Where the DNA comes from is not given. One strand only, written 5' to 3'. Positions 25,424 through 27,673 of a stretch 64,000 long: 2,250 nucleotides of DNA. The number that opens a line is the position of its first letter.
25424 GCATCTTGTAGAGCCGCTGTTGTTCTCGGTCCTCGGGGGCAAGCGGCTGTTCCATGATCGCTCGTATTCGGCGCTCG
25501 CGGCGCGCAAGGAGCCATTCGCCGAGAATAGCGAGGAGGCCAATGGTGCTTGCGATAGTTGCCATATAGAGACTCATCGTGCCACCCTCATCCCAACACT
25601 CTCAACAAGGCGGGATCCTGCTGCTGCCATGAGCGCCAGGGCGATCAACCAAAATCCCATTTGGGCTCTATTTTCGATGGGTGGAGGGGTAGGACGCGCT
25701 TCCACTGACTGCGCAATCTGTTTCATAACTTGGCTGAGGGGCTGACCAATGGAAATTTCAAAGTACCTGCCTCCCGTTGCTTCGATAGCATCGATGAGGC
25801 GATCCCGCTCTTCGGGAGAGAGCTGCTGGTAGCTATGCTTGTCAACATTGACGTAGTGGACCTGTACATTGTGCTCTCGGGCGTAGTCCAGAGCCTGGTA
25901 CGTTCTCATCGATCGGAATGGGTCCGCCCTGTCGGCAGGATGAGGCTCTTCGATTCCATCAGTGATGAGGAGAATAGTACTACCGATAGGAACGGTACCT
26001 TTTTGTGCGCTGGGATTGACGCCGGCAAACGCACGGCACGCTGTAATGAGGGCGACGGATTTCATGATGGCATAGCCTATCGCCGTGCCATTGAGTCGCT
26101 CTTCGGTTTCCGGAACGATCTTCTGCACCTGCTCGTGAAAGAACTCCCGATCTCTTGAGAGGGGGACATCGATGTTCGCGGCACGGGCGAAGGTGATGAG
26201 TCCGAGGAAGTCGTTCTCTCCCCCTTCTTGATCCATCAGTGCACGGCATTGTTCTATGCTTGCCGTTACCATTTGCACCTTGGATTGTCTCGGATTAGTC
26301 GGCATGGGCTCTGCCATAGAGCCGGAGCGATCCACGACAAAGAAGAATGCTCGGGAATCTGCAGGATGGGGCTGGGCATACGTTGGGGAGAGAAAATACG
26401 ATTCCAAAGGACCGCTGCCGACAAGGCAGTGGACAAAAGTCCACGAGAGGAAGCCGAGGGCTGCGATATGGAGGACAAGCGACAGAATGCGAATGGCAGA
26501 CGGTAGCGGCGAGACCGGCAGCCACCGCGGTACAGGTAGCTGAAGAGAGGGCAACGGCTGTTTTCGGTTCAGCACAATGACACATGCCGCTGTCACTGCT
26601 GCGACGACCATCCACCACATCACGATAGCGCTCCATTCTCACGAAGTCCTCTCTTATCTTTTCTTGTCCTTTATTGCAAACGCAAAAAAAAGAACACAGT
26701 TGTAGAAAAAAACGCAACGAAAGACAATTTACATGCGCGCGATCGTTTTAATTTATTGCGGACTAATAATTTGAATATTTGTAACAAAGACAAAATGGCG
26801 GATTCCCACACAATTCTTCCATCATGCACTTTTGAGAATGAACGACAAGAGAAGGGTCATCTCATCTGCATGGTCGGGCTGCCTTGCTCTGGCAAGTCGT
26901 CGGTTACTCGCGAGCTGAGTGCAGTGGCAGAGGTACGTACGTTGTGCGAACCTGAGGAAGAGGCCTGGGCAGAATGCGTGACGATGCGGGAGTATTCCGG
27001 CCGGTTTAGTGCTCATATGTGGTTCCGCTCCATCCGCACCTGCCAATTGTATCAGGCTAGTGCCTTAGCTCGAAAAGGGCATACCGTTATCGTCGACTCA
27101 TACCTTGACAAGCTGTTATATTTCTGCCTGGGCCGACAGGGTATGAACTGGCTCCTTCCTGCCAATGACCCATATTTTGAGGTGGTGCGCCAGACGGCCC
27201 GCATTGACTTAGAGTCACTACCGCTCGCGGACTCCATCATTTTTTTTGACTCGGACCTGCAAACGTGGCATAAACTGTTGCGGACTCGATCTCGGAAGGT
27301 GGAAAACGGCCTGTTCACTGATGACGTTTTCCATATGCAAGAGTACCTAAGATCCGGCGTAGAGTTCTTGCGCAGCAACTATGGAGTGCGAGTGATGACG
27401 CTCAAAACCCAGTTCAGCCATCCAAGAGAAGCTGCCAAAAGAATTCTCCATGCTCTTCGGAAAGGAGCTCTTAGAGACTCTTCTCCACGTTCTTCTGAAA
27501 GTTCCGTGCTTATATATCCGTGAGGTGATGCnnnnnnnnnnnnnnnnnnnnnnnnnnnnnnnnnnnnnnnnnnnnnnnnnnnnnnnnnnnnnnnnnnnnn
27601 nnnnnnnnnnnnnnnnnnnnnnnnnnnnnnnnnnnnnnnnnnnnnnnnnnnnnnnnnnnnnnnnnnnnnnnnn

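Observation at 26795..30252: Compact four-gene nucleotide-handling cassette: two dNK-like kinases, a divergent nucleoside-phosphorylase-like protein, and a phage-type dATP/dGTP diphosphohydrolase-like domain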

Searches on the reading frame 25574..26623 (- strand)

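Call 57: search_protein_families(library=pfam, proteins=[window:25574-26623:-], max_evalue=0.001)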
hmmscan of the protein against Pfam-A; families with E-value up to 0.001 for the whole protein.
window:25574-26623:- (349 aa): 2 families
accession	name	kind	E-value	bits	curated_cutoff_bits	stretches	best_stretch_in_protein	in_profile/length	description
PF13519.12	VWA_2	-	2.3e-09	38.3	27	1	94-193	2-89/107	von Willebrand factor type A domain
PF00092.34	VWA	-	3e-06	28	23.8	1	95-268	4-147/174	von Willebrand factor type A domain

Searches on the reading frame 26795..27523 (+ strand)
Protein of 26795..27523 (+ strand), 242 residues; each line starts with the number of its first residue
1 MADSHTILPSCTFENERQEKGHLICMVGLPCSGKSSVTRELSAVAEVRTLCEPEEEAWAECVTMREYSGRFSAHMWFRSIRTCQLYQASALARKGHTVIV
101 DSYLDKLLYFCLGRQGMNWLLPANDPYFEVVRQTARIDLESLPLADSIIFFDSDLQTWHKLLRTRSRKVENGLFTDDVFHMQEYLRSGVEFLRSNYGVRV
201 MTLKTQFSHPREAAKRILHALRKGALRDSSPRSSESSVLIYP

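Call 3: search_protein_families(library=pfam, proteins=[window:26795-27523:+], max_evalue=1)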
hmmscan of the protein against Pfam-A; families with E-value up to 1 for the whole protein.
window:26795-27523:+ (242 aa): 6 families
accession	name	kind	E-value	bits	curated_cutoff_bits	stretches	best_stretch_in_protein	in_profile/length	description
PF13671.12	AAA_33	-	3.5e-05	24.6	27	1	23-101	1-76/143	AAA domain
PF13521.12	AAA_28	-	6.6e-05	23.6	27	1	24-104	2-84/164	AAA domain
PF08433.16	KTI12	-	0.0025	17.8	22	1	23-102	3-78/271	Chromatin associated protein KTI12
PF13238.12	AAA_18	-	0.0047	17.8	29.4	1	24-53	1-34/128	AAA domain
PF01712.25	dNK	-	0.017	15.3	27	1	24-176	1-154/203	Deoxynucleoside kinase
PF01591.24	6PF2K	-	0.053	13.3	27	1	15-42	7-34/223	6-phosphofructo-2-kinase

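Call 4: search_protein_families(library=ncbifam, proteins=[window:26795-27523:+], max_evalue=1)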
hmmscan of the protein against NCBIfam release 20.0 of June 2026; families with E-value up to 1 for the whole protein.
window:26795-27523:+ (242 aa): 0 families

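Call 6: search_protein_families(library=phrogs, proteins=[window:26795-27523:+], max_evalue=0.01)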
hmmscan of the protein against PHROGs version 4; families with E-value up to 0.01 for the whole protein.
window:26795-27523:+ (242 aa): 1 family
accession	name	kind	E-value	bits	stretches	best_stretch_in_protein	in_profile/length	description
phrog_2071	-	other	2.9e-05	25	1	19-102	14-90/282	ATPase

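Call 22: search_protein_families(library=padloc, proteins=[window:26795-27523:+], max_evalue=0.01)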
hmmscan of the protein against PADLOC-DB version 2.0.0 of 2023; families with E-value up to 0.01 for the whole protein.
window:26795-27523:+ (242 aa): 1 family
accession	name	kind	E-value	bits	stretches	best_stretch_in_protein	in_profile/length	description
PDLC04690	PDC-M51B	-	0.0035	15.1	1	23-104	4-87/191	-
